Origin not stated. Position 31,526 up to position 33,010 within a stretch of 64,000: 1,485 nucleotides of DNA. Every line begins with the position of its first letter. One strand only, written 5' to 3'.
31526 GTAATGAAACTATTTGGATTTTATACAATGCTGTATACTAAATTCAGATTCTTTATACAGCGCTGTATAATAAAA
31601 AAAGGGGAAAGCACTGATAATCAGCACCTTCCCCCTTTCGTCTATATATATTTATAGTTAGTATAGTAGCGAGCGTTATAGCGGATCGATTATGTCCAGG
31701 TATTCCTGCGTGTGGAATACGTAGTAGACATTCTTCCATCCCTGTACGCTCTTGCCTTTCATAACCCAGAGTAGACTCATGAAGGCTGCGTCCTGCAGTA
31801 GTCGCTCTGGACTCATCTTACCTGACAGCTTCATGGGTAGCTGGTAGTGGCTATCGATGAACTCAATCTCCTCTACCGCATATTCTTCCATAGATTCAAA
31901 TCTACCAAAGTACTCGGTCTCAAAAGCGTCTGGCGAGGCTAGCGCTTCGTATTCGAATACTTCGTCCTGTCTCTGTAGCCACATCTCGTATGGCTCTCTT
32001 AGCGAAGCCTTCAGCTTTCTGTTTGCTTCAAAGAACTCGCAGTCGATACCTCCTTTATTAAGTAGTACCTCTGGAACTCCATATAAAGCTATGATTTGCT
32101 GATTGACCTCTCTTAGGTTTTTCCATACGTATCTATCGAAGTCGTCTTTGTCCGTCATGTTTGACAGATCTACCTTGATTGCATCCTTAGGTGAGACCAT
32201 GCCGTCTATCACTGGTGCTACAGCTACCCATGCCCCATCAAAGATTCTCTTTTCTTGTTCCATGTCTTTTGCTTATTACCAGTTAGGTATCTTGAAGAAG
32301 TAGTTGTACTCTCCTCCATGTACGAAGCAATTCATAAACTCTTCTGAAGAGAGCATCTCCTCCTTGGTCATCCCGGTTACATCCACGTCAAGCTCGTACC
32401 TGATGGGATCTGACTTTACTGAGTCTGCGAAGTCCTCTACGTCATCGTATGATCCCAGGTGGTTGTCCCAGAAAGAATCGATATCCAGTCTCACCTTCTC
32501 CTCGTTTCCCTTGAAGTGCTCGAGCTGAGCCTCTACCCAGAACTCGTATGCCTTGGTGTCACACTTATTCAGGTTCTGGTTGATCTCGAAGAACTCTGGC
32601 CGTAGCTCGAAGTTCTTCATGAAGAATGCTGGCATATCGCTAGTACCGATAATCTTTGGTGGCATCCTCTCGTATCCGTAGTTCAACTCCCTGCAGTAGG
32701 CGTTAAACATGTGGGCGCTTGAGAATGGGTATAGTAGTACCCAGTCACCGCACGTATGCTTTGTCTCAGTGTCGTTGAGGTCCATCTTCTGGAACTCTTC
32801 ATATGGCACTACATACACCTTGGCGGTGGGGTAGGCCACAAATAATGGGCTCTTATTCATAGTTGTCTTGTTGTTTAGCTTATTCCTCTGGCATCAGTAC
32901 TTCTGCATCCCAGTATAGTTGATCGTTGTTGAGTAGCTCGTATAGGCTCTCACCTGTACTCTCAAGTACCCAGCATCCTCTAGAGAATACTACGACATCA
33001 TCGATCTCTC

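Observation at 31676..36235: Array of five diverged ArdA-like anti-restriction paralogs plus a YopX-like gene in a phage genome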

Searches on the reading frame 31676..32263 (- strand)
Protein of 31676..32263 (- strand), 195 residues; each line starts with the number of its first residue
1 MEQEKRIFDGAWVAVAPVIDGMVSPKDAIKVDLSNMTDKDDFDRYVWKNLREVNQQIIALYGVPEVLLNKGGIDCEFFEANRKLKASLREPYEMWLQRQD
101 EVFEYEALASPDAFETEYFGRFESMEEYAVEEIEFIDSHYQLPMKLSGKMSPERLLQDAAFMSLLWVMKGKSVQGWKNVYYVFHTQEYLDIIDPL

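Call 3: search_protein_families(library=pfam, max_evalue=1, proteins=[window:31676-32263:-])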
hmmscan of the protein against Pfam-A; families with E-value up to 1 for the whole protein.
window:31676-32263:- (195 aa): 0 families

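Call 4: search_protein_families(library=phrogs, max_evalue=0.01, proteins=[window:31676-32263:-])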
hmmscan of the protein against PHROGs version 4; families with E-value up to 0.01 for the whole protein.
window:31676-32263:- (195 aa): 0 families

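Call 21: find_homologous_proteins(query=A1, max_evalue=0.001)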
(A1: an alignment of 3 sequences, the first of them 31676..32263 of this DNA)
Query A1 (3 sequences) (195 aa, profile of the alignment): 23 proteins with E <= 0.001 among 1633 candidates.
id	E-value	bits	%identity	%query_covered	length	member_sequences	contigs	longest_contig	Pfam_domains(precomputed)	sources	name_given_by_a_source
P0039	4.6e-84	299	98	100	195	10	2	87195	-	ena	-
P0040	1.8e-77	277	34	37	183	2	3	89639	-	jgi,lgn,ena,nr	jgi:hypothetical protein|nr:MAG TPA: hypothetical protein [Crassvirales sp.]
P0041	1.1e-64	236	78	100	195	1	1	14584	-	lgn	-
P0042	1.1e-63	233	19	31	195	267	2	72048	-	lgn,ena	-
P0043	4.5e-63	231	74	100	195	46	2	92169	-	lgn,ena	-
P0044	3.2e-61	224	72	100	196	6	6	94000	-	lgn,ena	-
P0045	4.3e-61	224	72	100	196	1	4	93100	-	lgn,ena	-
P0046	7.7e-57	210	66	100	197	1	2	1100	-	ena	-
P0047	1.5e-56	209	43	7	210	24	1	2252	-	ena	-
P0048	1.6e-56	209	66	100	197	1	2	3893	-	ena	-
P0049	2.2e-56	209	65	100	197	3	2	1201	-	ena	-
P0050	2.5e-53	199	67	100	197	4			-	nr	nr:MAG TPA: hypothetical protein [Crassvirales sp.]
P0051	2.0e-52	196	70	89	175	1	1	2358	-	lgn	-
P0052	6.9e-48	181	55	100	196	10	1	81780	-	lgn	-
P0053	7.3e-47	178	56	100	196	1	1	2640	-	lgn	-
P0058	2.4e-40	156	32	61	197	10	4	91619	-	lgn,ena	-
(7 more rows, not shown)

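Call 42: predict_structure(alignment_id=A7)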
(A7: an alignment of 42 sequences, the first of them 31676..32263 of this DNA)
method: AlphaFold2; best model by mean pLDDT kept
length: 195 residues; sequences in the alignment: 42
mean_pLDDT: 87.7   pTM: 0.84
mean pLDDT of the five models: 87.7, 87.7, 86.9, 86.5, 86.2
residues with pLDDT >= 90: 126; 70-90: 51; 50-70: 16; < 50: 2
segments of 3 or more residues with pLDDT < 50: none
pLDDT, mean of each block of 10 residues (from residue 1): 77 93 92 92 92 88 87 90 92 93 77 94 96 85 72 94 94 81 92 63
secondary structure, 60 per line:
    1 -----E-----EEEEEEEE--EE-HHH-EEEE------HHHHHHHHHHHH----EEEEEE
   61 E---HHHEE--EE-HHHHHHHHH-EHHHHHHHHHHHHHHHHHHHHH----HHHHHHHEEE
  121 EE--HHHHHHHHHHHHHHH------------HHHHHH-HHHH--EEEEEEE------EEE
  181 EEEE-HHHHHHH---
elements in order: E12-19 E29-32 H39-50 E55-61 H75-83 H86-106 H111-117 E118-122 H125-139 H152-157 H159-162 E165-171 E178-184 H186-192

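Call 43: search_protein_representatives(alignment_id=A7)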
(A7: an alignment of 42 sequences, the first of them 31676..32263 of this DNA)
Query: 42 sequences, 189 profile positions. Proteins with E-value up to 0.001 (for the whole library): 20; up to 1e-10: 8; up to 1e-30: 4. The best 20 are listed.
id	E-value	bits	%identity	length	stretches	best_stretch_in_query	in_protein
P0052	2.0e-71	256.2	-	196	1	1-188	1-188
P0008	9.7e-68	244.2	-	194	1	2-188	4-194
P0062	4.2e-52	193.2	-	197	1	4-189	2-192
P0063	3.2e-32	128.4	-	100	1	63-188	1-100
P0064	1.2e-16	77.6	-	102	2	2-61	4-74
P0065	6.3e-15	72.0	-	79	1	117-188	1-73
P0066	1.7e-13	67.3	-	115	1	89-188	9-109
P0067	3.2e-11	59.9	-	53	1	144-188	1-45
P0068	1.1e-10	58.2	-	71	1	128-188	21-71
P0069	5.3e-07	46.1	-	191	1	6-144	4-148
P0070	1.1e-05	41.9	-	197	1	31-135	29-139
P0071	2.0e-05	41.0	-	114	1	4-71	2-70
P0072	2.3e-05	40.8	-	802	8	59-108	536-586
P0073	1.1e-04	38.7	-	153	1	30-131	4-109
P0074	1.7e-04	38.0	-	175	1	16-164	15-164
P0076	2.4e-04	37.5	-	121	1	62-140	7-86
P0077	3.6e-04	36.9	-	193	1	31-139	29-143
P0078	7.4e-04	35.9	-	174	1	25-150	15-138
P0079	9.0e-04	35.6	-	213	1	50-136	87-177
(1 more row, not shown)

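Call 45: search_protein_families(library=pfam, max_evalue=0.1, proteins=[P0069, P0070, P0071, P0072, P0073, P0074, P0076, P0077, P0078, P0079])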
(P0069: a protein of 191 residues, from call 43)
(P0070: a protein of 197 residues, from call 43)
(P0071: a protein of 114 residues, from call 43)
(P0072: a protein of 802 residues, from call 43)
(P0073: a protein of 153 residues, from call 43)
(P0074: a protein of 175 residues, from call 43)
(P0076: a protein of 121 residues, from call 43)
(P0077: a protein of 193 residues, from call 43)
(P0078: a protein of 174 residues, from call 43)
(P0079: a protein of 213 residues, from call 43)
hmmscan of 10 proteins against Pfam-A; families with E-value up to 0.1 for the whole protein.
P0069 (191 aa): 2 families
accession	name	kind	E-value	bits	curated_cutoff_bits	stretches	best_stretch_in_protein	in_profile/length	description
PF07275.16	ArdA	-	1.1e-22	81.8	27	1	11-144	1-119/155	Antirestriction protein (ArdA)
PF01337.24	Barstar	-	0.02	15.3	23.4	0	74-130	31-88/96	Barstar (barnase inhibitor)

P0070 (197 aa): 2 families
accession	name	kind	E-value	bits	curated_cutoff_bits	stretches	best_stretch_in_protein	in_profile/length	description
PF07275.16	ArdA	-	2.6e-20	74.1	27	1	11-138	1-116/155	Antirestriction protein (ArdA)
PF19246.4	DUF5894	-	0.094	12.7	25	0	89-103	22-36/57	Family of unknown function (DUF5894)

P0071 (114 aa): 2 families
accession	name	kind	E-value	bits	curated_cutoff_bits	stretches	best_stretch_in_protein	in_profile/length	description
PF13020.12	NOV_C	-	0.015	15.8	22.1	1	56-109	27-81/91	Protein NO VEIN, C-terminal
PF17639.7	DUF5517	-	0.024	15.4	27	1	68-110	32-73/100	Family of unknown function (DUF5517)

P0072 (802 aa): 7 families
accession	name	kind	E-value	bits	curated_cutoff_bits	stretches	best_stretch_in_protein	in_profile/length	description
PF03457.19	HA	-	4.9e-84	277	28.4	8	673-729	2-63/64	Helicase associated domain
PF00271.37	Helicase_C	-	1.1e-15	58.3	23.5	1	84-190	4-109/110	Helicase conserved C-terminal domain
PF08855.15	DUF1825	-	8.4e-08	32.5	25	0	542-585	39-82/103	Domain of unknown function (DUF1825)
PF04851.21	ResIII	-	0.00013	22.4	22.5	1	5-41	126-162/164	Type III restriction enzyme, res subunit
PF20839.3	DUF5382_C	-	0.00098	19.9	25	0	423-465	40-82/118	Family of unknown function (DUF5382) C-terminal domain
PF24142.1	Beta-sand_ComC_1st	-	0.0018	19.4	27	0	341-368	49-76/79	EGF-like domain-containing protein ComC first beta-sandwich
PF00270.35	DEAD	-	0.0024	18.1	26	1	5-45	118-164/167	DEAD/DEAH box helicase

P0073 (153 aa): 1 family
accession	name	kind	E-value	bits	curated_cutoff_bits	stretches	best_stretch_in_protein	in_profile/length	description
PF07275.16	ArdA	-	3.1e-05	25.1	27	1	34-134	50-140/155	Antirestriction protein (ArdA)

P0074 (175 aa): 2 families
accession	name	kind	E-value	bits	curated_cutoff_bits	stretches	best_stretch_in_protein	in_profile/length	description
PF07275.16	ArdA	-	3e-32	112.8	27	1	9-169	1-151/155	Antirestriction protein (ArdA)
PF09252.15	Feld-I_B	-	0.068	13.6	24.1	0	128-150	31-53/67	Allergen Fel d I-B chain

P0076 (121 aa): 2 families
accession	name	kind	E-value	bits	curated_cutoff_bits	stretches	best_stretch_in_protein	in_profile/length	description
PF07275.16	ArdA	-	9.6e-21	75.5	27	1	1-118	46-155/155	Antirestriction protein (ArdA)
PF08281.18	Sigma70_r4_2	-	0.099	12.8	25.7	0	23-53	2-34/54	Sigma-70, region 4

P0077 (193 aa): 1 family
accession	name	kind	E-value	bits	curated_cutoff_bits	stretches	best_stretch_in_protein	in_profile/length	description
PF07275.16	ArdA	-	5.5e-17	63.3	27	1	11-179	1-148/155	Antirestriction protein (ArdA)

P0078 (174 aa): 1 family
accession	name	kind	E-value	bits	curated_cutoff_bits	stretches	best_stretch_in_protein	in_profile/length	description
PF07275.16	ArdA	-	2.4e-15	57.9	27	1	29-158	25-153/155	Antirestriction protein (ArdA)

P0079 (213 aa): 5 families
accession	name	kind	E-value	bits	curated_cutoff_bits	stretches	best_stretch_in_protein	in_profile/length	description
PF07275.16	ArdA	-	1e-19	72.1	27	1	75-209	26-154/155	Antirestriction protein (ArdA)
PF17293.8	Arm-DNA-bind_5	-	5.9e-07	30.4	22.6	1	4-64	28-87/87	Arm DNA-binding domain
PF20998.3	Nol11_C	-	0.0003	20.8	25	1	29-108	19-100/274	Nucleolar protein 11 C-terminal domain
PF14276.11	DUF4363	-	0.049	14.1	27.5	1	30-99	4-72/107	Domain of unknown function (DUF4363)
PF22384.1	PBP2_Ca3427_like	-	0.085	13.7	27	0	106-141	47-81/95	Ca3427-like PBP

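Call 62: find_encoding_contigs(protein=P0058, flank=8000, max_places=3)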
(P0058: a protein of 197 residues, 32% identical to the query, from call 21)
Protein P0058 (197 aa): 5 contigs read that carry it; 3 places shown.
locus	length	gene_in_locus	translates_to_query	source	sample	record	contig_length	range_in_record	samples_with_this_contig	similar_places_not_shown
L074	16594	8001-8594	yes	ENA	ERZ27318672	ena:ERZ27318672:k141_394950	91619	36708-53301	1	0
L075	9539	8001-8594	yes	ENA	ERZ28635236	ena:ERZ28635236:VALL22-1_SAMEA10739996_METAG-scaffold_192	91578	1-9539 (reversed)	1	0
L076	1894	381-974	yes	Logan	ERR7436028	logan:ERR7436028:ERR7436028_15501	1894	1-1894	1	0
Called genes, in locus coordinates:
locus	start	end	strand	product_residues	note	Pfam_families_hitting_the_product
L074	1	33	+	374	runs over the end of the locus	PF03796:DnaB_C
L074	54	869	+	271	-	-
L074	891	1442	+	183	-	-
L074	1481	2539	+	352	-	-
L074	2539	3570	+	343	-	-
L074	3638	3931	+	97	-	PF06356:DUF1064 (weak)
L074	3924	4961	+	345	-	PF12684:DUF3799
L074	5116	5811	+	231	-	-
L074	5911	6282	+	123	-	-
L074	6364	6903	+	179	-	PF07275:ArdA (weak)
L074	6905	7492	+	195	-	-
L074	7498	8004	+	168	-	-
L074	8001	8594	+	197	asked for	-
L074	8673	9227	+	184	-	-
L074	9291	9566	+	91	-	-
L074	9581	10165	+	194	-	-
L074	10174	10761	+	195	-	-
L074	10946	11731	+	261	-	-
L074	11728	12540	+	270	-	PF02511:Thy1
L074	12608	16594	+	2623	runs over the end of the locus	-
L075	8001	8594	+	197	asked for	-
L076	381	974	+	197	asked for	-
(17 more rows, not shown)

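Call 66: search_protein_families(library=ncbifam, max_evalue=1, proteins=[window:31676-32263:-])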
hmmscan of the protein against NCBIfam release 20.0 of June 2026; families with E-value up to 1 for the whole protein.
window:31676-32263:- (195 aa): 1 family
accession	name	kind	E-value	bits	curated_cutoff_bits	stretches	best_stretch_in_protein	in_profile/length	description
NF001864.0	PRK00615.1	equivalog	0.23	9.9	706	1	55-140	340-427/433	glutamate-1-semialdehyde aminotransferase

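Call 86: fold_search(model_id=the predicted structure, library=viral)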
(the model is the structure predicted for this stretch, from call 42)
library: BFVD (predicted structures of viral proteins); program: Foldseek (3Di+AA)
matches with E <= 10: 613; with E <= 0.001: 0
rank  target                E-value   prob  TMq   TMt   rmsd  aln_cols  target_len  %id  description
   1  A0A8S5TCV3            9.9e-03  0.99  0.31  0.43   5.2       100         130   22  Antirestriction protein [Phage sp. ctesc4]
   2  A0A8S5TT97            7.0e-02  0.87  0.47  0.53   6.5       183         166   10  Antirestriction protein [Siphoviridae sp. ct5jB2]
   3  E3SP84                1.5e-01  0.80  0.29  0.43   5.0        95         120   17  Predicted protein [Cyanophage NATL2A-133]
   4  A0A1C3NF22            2.2e-01  0.38  0.19  0.25  10.8       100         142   12  (no name in the UniProt tables at hand)
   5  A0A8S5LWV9            2.5e-01  0.44  0.21  0.36   8.7        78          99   15  Uncharacterized protein [Siphoviridae sp. ctabX13]
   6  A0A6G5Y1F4            2.6e-01  0.38  0.21  0.38   5.6        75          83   12  (no name in the UniProt tables at hand)
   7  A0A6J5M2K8            2.8e-01  0.13  0.17  0.12  17.9       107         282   10  DNA-directed RNA polymerase, N-terminal (Fragment) [uncultured Caudovirales phage]
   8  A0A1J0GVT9            3.0e-01  0.09  0.22  0.20  14.5       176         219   18  Antirestriction protein [Streptomyces phage BRock]
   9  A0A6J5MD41            3.4e-01  0.60  0.33  0.52   5.6       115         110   17  Antirestriction [uncultured Caudovirales phage]
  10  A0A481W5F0            3.6e-01  0.14  0.18  0.14  10.8       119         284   12  Antirepressor protein KilAC domain [Fusobacterium phage Fnu1]
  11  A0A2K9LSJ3            3.6e-01  0.10  0.13  0.12   8.3        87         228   13  Capsid [uncultured virus]
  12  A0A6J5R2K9            4.1e-01  0.44  0.22  0.16   7.5        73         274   16  Uncharacterized protein [uncultured Caudovirales phage]
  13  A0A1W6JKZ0            4.4e-01  0.23  0.25  0.34   7.5       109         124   15  Uncharacterized protein [Lactococcus phage AM5]
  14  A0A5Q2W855            4.7e-01  0.21  0.19  0.33   9.2        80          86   12  (no name in the UniProt tables at hand)
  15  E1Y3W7                5.0e-01  0.08  0.15  0.19   9.3        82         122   12  Uncharacterized protein [Pantoea phage LIMElight]
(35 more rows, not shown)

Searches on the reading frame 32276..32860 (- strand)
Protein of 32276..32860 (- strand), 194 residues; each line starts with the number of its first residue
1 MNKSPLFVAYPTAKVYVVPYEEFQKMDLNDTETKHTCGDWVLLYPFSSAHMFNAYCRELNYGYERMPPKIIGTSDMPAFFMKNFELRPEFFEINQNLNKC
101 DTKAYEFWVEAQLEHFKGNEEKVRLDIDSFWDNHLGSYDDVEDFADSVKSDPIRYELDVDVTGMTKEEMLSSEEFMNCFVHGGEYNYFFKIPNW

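Call 3: search_protein_families(library=pfam, max_evalue=1, proteins=[window:32276-32860:-])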
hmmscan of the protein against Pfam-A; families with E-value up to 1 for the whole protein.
window:32276-32860:- (194 aa): 1 family
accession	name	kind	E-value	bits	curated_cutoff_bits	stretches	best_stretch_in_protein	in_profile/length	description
PF07275.16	ArdA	-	0.047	14.7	27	1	74-151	40-117/155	Antirestriction protein (ArdA)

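Call 4: search_protein_families(library=phrogs, max_evalue=0.01, proteins=[window:32276-32860:-])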
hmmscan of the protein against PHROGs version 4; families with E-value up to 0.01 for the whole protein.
window:32276-32860:- (194 aa): 0 families

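Call 8: search_solved_structures(query=window:32276-32860:-, max_evalue=10, show_alignments=2)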
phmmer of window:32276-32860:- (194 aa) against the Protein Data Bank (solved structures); distinct sequences matched with E-value up to 10: 0.

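Call 16: find_homologous_proteins(query=window:32276-32860:-, max_evalue=0.001)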
Query window:32276-32860:- (194 aa): 25 proteins with E <= 0.001 among 34 candidates.
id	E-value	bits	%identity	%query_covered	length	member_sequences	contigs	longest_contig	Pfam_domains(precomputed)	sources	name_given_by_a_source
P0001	1.1e-121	422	92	100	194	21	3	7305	-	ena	-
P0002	5.7e-113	394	86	100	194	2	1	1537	-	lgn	-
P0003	3.3e-112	391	86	100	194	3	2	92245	-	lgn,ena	-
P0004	7.5e-111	387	86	97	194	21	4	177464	-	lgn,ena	-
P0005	1.2e-109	383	84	100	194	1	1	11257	-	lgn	-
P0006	4.8e-106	371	81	100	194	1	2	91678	-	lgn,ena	-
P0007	5.6e-106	371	81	100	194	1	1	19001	-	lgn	-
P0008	1.3e-104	367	82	97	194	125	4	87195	-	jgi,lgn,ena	jgi:hypothetical protein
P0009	1.4e-104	367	79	100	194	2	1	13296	-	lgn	-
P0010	4.2e-104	365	82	97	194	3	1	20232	-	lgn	-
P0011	5.0e-104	365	81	100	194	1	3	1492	-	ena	-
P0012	1.2e-99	350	82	93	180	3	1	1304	-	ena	-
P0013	2.1e-99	350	77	100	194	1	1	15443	-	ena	-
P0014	1.7e-94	334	76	97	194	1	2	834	-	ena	-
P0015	5.7e-93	329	73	97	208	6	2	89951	-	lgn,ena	-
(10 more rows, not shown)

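Call 66: search_protein_families(library=ncbifam, max_evalue=1, proteins=[window:32276-32860:-])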
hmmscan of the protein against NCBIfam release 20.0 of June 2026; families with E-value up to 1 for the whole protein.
window:32276-32860:- (194 aa): 0 families
